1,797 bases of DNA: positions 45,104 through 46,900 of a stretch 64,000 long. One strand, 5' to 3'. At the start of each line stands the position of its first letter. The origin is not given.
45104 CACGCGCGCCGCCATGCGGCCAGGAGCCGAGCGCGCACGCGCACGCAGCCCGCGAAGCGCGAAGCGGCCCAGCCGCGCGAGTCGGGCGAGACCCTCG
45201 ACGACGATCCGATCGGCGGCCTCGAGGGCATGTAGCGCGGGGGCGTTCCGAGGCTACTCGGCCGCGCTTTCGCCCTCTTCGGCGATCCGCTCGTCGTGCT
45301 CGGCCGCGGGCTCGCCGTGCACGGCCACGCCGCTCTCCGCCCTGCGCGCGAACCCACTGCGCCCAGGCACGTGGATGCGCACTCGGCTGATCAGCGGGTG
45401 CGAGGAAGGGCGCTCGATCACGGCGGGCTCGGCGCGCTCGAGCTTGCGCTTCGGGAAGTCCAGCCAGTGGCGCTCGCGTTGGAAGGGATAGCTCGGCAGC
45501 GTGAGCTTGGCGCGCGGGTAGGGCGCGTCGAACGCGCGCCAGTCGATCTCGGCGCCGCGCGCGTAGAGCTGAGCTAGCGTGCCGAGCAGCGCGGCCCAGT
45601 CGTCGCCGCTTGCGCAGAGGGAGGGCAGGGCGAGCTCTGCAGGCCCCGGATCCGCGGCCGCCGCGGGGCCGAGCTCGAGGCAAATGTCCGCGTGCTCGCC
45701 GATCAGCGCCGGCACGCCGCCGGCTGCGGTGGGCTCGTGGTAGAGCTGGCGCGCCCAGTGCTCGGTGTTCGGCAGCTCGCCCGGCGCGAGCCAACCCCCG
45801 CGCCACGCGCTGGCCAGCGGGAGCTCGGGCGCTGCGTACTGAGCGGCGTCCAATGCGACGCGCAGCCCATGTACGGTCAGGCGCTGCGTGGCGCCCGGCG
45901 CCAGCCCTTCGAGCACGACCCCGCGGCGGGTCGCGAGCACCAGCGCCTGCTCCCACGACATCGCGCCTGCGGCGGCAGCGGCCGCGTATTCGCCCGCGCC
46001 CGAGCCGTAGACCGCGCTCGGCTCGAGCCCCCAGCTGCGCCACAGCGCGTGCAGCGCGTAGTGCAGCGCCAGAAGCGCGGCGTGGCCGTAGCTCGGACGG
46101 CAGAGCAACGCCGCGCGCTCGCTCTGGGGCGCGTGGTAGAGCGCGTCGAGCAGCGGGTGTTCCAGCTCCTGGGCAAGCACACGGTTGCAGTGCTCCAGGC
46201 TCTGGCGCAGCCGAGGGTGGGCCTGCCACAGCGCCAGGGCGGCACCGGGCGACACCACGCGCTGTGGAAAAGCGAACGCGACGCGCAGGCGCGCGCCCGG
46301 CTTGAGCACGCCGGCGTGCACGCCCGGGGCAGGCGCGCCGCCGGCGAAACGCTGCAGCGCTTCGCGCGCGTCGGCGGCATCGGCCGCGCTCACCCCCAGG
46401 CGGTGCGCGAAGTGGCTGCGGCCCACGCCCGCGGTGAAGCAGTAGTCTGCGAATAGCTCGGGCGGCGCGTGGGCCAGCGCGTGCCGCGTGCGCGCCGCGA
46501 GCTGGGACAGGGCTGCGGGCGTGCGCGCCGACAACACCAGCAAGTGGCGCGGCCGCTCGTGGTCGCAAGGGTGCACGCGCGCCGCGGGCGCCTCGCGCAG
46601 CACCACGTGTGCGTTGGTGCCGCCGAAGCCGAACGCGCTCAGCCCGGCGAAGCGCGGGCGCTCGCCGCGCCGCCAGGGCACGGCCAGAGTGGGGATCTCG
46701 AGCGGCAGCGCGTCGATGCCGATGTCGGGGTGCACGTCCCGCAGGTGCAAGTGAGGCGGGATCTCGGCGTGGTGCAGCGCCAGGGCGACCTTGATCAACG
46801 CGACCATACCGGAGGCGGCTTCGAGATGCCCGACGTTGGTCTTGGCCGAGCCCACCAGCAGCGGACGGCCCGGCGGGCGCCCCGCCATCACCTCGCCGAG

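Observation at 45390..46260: Acyltransferase-like domain with the catalytic Ser replaced (GHSxGE reads GSGAGE) and no recognisable catalytic His motif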

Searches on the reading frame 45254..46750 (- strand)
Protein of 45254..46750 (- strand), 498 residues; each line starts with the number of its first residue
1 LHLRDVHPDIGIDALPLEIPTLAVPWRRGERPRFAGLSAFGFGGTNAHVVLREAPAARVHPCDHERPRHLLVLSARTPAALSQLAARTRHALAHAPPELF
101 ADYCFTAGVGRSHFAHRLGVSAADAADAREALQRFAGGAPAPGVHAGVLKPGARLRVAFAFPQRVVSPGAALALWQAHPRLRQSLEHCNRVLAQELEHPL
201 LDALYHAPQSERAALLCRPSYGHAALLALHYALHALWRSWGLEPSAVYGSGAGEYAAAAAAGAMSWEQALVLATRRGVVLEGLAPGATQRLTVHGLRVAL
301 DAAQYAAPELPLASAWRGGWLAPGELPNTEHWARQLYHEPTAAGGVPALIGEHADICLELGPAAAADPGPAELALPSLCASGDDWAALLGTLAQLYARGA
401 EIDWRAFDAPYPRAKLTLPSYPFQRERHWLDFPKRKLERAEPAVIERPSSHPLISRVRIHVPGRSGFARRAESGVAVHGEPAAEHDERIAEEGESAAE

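Call 11: search_solved_structures(query=window:45254-46750:-, max_evalue=0.001, show_alignments=3)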
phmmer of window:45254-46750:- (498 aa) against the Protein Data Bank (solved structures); distinct sequences matched with E-value up to 0.001: 101 (the best 60 are shown).
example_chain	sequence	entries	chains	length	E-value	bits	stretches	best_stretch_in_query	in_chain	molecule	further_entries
4mz0_A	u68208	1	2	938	2e-62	214.9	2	1-288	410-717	CurL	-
8xjy_A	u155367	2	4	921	7.5e-38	133.8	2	6-290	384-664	Polyketide synthase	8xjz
8xju_A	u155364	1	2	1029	1.7e-37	132.6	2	6-290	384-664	Polyketide synthase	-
2hg4_A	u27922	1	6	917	2.6e-35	125.5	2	2-284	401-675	6-Deoxyerythronolide B Synthase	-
8in9_A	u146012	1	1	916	3.2e-34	121.9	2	6-288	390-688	Polyketide synthase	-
7vee_A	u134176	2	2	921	3.3e-34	121.8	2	6-288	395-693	Polyketide synthase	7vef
9iyw_A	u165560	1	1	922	5.2e-34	121.2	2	6-299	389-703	Polyketide synthase,GfsA KSQ-AncAT chimeric protein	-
2qo3_A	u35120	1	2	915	2.3e-33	119.1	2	24-284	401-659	EryAII Erythromycin polyketide synthase modules 3 and 4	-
6c9u_A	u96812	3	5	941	2.5e-33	118.9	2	24-284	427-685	6-deoxyerythronolide-B synthase EryA2, modules 3 and 4 | EryAII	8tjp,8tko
8tpw_A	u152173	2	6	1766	4.6e-33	118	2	24-284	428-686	EryAII,EryAII,EryAII,EryAII,6-deoxyerythronolide-B synthase EryA3, modules 5 and 6 | EryAII,EryAII,EryAII,6-deoxyerythronolide-B synthase EryA3, modules 5 and 6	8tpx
11sz_A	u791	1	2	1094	2.8e-31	112.2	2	15-288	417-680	6-deoxyerythronolide-B synthase, Erythronolide synthase EryA2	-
7m7e_B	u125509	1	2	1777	3.3e-31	111.9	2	24-284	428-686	6-deoxyerythronolide-B synthase EryA2, modules 3 and 4,EryAI,6-deoxyerythronolide-B syntha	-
8ee0_A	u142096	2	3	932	2.6e-30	109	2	30-297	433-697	6-deoxyerythronolide B synthase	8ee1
7m7i_B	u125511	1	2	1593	1.1e-27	100.3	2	24-279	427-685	EryAI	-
7m7j_B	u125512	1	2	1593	1.2e-27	100.1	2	24-279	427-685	EryAI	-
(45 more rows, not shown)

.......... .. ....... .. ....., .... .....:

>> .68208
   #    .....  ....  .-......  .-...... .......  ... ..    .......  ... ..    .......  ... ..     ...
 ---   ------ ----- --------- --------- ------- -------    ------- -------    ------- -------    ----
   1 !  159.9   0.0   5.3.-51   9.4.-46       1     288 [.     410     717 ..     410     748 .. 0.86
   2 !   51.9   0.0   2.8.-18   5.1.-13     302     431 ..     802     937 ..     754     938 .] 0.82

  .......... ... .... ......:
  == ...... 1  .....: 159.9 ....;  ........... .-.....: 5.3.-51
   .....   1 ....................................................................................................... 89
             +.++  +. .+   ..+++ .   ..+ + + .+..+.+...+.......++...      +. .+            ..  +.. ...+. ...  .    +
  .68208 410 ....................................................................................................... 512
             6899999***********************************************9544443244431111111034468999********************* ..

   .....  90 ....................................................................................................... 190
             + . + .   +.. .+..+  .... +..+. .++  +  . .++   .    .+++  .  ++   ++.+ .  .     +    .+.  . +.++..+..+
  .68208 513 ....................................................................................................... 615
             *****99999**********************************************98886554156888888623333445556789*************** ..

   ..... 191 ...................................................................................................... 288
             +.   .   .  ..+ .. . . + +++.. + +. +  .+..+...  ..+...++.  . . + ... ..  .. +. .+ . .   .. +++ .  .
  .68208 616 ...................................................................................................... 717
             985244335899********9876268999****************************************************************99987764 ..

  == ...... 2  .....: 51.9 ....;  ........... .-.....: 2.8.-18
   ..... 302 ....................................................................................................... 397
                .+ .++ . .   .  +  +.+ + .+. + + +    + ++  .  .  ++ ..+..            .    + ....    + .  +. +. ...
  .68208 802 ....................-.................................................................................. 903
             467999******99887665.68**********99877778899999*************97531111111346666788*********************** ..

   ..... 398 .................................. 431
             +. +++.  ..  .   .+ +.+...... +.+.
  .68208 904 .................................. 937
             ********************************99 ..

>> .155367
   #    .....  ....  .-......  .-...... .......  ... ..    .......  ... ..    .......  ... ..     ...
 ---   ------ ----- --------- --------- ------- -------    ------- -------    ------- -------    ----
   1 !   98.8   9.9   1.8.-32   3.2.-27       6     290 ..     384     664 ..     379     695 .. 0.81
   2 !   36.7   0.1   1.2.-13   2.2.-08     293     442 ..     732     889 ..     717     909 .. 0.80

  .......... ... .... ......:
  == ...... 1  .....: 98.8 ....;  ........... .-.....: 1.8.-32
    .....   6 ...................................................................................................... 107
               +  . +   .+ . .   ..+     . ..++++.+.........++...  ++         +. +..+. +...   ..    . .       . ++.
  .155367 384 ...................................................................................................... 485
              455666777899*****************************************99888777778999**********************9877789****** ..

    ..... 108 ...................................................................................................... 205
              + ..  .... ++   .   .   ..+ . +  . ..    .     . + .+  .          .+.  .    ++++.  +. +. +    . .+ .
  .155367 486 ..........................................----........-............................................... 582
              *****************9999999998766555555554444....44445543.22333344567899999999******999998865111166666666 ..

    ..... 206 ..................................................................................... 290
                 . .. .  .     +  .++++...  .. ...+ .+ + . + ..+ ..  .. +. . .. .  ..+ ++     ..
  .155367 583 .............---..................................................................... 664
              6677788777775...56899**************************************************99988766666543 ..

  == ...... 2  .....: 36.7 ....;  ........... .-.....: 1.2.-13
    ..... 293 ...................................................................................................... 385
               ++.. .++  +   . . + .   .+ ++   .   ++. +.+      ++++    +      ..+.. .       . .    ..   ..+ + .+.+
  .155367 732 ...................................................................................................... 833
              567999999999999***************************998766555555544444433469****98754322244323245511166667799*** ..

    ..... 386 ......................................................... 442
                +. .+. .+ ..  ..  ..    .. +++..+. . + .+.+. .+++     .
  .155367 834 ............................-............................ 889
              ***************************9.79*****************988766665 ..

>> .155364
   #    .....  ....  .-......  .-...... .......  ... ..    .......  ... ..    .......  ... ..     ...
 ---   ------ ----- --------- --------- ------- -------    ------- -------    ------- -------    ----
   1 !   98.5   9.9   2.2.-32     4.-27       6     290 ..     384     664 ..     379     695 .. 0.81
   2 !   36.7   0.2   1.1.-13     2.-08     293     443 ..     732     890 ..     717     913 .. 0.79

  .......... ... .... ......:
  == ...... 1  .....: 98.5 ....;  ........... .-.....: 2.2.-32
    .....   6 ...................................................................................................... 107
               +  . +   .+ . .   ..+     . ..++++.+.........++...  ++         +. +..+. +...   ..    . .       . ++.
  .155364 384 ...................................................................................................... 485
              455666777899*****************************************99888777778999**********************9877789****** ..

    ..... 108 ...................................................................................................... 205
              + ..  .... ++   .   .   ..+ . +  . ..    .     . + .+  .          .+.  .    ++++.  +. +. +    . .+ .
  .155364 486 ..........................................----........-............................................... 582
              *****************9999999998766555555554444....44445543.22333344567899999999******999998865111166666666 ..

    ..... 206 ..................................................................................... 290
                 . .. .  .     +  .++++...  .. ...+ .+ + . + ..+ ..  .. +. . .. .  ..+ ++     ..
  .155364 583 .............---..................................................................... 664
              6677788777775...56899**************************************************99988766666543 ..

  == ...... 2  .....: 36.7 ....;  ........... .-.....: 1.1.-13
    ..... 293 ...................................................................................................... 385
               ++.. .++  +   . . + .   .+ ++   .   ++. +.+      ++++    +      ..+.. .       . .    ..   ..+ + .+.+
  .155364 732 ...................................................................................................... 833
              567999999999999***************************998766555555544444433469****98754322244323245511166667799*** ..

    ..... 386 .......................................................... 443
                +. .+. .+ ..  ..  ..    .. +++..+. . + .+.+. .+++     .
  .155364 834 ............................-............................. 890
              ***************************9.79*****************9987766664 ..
